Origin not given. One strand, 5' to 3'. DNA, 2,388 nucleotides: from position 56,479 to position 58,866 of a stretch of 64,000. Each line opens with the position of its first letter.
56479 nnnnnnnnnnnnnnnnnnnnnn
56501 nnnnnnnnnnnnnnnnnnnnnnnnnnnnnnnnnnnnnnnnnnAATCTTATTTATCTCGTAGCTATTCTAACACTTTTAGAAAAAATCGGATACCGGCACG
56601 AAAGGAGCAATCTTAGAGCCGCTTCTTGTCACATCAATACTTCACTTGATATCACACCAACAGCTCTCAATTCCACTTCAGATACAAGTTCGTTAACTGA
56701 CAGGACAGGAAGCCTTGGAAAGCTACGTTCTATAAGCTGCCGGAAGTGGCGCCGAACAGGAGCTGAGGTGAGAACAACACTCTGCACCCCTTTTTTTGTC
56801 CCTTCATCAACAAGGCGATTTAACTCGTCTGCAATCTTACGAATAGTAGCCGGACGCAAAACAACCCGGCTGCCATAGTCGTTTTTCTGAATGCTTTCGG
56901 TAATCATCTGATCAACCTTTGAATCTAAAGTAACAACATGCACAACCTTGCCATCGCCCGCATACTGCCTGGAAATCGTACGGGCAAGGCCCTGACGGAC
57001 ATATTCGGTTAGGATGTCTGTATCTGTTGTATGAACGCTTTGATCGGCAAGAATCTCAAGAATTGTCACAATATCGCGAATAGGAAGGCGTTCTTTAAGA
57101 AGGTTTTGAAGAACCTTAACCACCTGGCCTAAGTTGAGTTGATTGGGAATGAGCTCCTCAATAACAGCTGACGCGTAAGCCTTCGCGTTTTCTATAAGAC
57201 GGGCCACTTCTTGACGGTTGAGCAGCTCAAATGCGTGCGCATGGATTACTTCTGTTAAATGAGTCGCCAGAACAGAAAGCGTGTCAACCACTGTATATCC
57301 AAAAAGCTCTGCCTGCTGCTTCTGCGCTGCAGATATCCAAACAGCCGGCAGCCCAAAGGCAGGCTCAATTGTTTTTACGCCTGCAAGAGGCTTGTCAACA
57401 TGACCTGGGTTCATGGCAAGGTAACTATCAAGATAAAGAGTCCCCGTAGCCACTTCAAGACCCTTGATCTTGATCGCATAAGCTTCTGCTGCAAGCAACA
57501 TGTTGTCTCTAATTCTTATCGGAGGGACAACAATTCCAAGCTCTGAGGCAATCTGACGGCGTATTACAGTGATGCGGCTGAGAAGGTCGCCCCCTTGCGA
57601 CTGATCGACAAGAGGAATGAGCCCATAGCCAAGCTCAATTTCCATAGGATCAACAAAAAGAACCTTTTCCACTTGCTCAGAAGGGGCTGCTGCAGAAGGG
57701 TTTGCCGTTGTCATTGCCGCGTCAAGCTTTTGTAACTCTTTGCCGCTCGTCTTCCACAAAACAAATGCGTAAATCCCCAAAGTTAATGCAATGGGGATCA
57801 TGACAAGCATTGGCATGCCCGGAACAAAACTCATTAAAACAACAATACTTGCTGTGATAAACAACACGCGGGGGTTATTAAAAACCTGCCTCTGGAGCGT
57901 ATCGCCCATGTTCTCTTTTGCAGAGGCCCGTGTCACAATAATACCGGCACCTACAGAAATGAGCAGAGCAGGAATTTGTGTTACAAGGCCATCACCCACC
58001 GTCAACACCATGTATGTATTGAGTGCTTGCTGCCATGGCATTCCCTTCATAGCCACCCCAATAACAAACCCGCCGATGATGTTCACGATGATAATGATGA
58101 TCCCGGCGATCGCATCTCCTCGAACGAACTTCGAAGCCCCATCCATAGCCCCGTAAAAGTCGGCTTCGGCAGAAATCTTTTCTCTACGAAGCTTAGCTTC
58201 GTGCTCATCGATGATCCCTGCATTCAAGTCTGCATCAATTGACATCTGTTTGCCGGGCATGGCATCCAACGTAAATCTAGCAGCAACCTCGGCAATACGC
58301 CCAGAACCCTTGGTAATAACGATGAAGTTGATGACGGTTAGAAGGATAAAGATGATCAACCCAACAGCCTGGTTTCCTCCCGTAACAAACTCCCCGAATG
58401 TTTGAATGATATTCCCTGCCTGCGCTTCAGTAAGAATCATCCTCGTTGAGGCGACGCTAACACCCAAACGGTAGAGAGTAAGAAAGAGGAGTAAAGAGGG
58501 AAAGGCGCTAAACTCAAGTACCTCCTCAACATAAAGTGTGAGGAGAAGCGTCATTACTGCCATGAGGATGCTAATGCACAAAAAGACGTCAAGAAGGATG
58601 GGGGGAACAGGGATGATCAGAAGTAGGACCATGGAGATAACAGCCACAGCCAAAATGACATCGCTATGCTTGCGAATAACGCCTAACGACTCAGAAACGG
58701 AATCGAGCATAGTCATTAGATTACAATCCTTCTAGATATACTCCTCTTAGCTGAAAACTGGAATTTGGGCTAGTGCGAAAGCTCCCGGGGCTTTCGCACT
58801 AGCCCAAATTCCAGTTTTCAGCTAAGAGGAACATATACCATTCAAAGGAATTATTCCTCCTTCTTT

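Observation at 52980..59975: Flagellar-order flhB-flhA-flhF-x-fliA-x cluster in an otherwise chlamydia-like genome, without structural flagellar genes nearby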

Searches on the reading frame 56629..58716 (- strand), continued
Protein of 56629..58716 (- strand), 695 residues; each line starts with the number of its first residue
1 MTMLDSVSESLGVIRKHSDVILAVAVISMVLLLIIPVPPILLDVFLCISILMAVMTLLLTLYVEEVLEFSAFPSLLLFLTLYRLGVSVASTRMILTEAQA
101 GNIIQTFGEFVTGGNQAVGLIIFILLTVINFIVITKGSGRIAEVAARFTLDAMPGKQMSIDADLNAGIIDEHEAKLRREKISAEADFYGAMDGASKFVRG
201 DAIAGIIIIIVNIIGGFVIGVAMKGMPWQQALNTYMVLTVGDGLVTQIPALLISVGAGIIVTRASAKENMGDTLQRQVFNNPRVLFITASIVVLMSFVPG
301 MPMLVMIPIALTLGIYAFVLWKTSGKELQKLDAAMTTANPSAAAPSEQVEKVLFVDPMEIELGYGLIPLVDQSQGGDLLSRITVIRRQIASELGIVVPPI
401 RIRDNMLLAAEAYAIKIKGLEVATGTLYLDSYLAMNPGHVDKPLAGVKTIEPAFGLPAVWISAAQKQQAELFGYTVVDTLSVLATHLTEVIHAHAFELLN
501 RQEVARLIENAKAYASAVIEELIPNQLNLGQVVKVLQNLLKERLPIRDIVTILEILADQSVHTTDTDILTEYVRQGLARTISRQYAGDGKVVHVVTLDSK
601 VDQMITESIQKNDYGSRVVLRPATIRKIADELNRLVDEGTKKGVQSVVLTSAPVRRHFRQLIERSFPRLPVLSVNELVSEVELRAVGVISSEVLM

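Call 54: find_encoding_contigs(protein=P0137, flank=10000, max_places=3)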
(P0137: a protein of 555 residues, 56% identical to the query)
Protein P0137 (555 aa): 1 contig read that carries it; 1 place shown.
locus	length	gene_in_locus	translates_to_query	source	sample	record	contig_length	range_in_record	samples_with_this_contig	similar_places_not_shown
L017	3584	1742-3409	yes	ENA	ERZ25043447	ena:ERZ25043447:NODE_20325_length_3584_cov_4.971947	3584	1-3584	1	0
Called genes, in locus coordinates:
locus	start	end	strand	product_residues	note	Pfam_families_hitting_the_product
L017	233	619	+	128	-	-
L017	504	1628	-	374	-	PF11495:TrmB_EBD_N (faint), PF13090:PP_kinase_C (faint), PF13091:PLDc_2, PF00614:PLDc, PF13091:PLDc_2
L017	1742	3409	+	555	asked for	PF00669:Flagellin_N, PF00700:Flagellin_C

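Call 70: search_protein_families(library=pfam, proteins=[L002:14866-15195:+, L005:6653-7051:+, L007:13720-14010:+], max_evalue=10)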
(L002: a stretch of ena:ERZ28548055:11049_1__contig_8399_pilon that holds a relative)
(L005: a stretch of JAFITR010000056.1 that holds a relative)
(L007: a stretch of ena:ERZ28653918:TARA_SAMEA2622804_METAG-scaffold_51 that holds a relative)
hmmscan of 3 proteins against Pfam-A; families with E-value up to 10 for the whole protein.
L002:14866-15195:+ (109 aa): 0 families

L005:6653-7051:+ (132 aa): 10 families
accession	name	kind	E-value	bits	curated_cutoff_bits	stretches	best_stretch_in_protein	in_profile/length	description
PF03994.20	DUF350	-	0.0016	19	26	1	9-63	48-98/133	Domain of Unknown Function (DUF350)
PF10112.14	Halogen_Hydrol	-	0.018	15.5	29.8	1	10-81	4-58/191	5-bromo-4-chloroindolyl phosphate hydrolysis protein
PF22251.1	PFF1_TM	-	0.024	14.6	32.3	1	8-118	68-182/300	Vacuolar membrane protease, transmembrane domain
PF11683.13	DUF3278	-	0.034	14.7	26.6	1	6-78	37-109/130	Protein of unknown function (DUF3278)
PF01235.23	Na_Ala_symp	-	0.041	13.6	24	1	9-74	320-388/392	Sodium:alanine symporter family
PF03699.18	UPF0182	-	0.055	12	27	1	5-83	10-88/770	Uncharacterised protein family (UPF0182)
PF24195.1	DUF7420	-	0.072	13.6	27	1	7-82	44-120/124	Family of unknown function (DUF7420)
PF05648.19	PEX11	-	0.15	11.9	23.8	1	35-83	120-171/222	Peroxisomal biogenesis factor 11 (PEX11)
PF14851.11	FAM176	-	0.26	11.5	31.5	1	15-124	4-88/152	FAM176 family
PF17561.7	TssO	-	7.1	7.2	29.2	1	56-86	108-138/148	Type VI secretion system, TssO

L007:13720-14010:+ (96 aa): 4 families
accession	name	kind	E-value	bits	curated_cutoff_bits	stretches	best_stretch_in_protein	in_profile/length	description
PF16880.10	EHD_N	-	0.069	13.5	21.5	1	28-41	2-15/33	N-terminal EH-domain containing protein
PF21463.3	Cry1Ac_dom-VII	-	0.1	13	27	1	13-38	26-51/79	Cry1Ac, domain VII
PF12551.13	PHBC_N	-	0.12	12.7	25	1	61-83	2-24/43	Poly-beta-hydroxybutyrate polymerase N terminal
PF09686.15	Plasmid_RAQPRD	-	0.21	12.2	23.1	1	48-79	2-33/76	Plasmid protein of unknown function (Plasmid_RAQPRD)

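Call 77: find_encoding_contigs(protein=P0157, flank=10000, max_places=2)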
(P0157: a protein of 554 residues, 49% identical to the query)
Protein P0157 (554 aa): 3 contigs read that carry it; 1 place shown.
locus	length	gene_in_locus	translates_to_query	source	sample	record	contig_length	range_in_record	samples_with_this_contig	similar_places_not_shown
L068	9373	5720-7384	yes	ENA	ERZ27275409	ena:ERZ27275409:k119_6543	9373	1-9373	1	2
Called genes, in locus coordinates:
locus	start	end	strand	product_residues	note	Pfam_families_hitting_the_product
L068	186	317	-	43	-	-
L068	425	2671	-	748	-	PF00324:AA_permease, PF03522:SLC12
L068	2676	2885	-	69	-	-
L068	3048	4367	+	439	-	PF02129:Peptidase_S15 (weak), PF05677:DUF818 (weak), PF00561:Abhydrolase_1 (weak), PF12146:Hydrolase_4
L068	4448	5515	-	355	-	PF07894:SACK1 (faint), PF13091:PLDc_2, PF00614:PLDc (faint), PF13091:PLDc_2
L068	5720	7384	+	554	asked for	PF00669:Flagellin_N, PF00700:Flagellin_C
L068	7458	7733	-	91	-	PF00830:Ribosomal_L28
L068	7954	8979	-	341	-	PF08240:ADH_N, PF16912:Glu_dehyd_C, PF00107:ADH_zinc_N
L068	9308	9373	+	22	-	?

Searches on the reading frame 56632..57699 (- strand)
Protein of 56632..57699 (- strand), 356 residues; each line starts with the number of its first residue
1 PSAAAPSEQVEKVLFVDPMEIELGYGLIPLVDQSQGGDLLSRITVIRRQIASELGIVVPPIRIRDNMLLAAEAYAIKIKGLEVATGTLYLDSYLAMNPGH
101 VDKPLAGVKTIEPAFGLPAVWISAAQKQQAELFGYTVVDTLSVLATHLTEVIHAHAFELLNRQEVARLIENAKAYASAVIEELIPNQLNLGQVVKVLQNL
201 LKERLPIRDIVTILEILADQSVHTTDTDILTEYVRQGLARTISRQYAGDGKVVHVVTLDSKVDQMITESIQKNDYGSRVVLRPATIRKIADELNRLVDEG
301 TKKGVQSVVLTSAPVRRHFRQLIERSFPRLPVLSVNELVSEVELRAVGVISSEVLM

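Call 82: search_solved_structures(query=window:56632-57699:-, max_evalue=1e-10, show_alignments=3)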
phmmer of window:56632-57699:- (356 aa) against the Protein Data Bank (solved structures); distinct sequences matched with E-value up to 1e-10: 23.
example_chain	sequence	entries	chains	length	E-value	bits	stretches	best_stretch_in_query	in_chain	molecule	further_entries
3mix_A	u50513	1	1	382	1.9e-102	345.9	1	8-350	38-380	Flagellar biosynthesis protein flhA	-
12dv_B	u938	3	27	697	1.1e-67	231.8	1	8-347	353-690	Flagellar biosynthesis protein FlhA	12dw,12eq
7ctn_A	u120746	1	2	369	2.1e-63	217.6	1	14-350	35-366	Flagellar biosynthesis protein FlhA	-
6ai0_A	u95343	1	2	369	2.1e-63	217.6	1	14-350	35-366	Flagellar biosynthesis protein FlhA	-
3a5i_A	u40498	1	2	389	2.6e-63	217.4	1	14-350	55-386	Flagellar biosynthesis protein flhA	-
6ch1_A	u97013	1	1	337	4.1e-63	216.7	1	17-350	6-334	Flagellar biosynthesis protein FlhA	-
6ch2_A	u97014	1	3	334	4.4e-63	216.6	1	17-350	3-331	Flagellar biosynthesis protein FlhA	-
6ch3_A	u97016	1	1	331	6.9e-63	216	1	17-347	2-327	Flagellar biosynthesis protein FlhA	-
6ai1_A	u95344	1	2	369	8.6e-63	215.7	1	14-350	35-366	Flagellar biosynthesis protein FlhA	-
36hw_A2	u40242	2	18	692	1.3e-62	215.1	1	14-350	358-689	Flagellar biosynthesis protein FlhA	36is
6ai3_A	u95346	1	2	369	1.5e-62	214.9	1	14-350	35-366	Flagellar biosynthesis protein FlhA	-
6ai2_A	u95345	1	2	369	3.2e-62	213.8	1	14-350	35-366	Flagellar biosynthesis protein FlhA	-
3myd_A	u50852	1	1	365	4.4e-62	213.3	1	8-350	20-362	Flagellar biosynthesis protein flhA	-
7amy_A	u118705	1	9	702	4e-41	144.5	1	15-351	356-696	Flagellar biosynthesis protein FlhA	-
6wa6_A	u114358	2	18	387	1.9e-32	115.9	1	16-350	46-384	Low calcium response locus protein D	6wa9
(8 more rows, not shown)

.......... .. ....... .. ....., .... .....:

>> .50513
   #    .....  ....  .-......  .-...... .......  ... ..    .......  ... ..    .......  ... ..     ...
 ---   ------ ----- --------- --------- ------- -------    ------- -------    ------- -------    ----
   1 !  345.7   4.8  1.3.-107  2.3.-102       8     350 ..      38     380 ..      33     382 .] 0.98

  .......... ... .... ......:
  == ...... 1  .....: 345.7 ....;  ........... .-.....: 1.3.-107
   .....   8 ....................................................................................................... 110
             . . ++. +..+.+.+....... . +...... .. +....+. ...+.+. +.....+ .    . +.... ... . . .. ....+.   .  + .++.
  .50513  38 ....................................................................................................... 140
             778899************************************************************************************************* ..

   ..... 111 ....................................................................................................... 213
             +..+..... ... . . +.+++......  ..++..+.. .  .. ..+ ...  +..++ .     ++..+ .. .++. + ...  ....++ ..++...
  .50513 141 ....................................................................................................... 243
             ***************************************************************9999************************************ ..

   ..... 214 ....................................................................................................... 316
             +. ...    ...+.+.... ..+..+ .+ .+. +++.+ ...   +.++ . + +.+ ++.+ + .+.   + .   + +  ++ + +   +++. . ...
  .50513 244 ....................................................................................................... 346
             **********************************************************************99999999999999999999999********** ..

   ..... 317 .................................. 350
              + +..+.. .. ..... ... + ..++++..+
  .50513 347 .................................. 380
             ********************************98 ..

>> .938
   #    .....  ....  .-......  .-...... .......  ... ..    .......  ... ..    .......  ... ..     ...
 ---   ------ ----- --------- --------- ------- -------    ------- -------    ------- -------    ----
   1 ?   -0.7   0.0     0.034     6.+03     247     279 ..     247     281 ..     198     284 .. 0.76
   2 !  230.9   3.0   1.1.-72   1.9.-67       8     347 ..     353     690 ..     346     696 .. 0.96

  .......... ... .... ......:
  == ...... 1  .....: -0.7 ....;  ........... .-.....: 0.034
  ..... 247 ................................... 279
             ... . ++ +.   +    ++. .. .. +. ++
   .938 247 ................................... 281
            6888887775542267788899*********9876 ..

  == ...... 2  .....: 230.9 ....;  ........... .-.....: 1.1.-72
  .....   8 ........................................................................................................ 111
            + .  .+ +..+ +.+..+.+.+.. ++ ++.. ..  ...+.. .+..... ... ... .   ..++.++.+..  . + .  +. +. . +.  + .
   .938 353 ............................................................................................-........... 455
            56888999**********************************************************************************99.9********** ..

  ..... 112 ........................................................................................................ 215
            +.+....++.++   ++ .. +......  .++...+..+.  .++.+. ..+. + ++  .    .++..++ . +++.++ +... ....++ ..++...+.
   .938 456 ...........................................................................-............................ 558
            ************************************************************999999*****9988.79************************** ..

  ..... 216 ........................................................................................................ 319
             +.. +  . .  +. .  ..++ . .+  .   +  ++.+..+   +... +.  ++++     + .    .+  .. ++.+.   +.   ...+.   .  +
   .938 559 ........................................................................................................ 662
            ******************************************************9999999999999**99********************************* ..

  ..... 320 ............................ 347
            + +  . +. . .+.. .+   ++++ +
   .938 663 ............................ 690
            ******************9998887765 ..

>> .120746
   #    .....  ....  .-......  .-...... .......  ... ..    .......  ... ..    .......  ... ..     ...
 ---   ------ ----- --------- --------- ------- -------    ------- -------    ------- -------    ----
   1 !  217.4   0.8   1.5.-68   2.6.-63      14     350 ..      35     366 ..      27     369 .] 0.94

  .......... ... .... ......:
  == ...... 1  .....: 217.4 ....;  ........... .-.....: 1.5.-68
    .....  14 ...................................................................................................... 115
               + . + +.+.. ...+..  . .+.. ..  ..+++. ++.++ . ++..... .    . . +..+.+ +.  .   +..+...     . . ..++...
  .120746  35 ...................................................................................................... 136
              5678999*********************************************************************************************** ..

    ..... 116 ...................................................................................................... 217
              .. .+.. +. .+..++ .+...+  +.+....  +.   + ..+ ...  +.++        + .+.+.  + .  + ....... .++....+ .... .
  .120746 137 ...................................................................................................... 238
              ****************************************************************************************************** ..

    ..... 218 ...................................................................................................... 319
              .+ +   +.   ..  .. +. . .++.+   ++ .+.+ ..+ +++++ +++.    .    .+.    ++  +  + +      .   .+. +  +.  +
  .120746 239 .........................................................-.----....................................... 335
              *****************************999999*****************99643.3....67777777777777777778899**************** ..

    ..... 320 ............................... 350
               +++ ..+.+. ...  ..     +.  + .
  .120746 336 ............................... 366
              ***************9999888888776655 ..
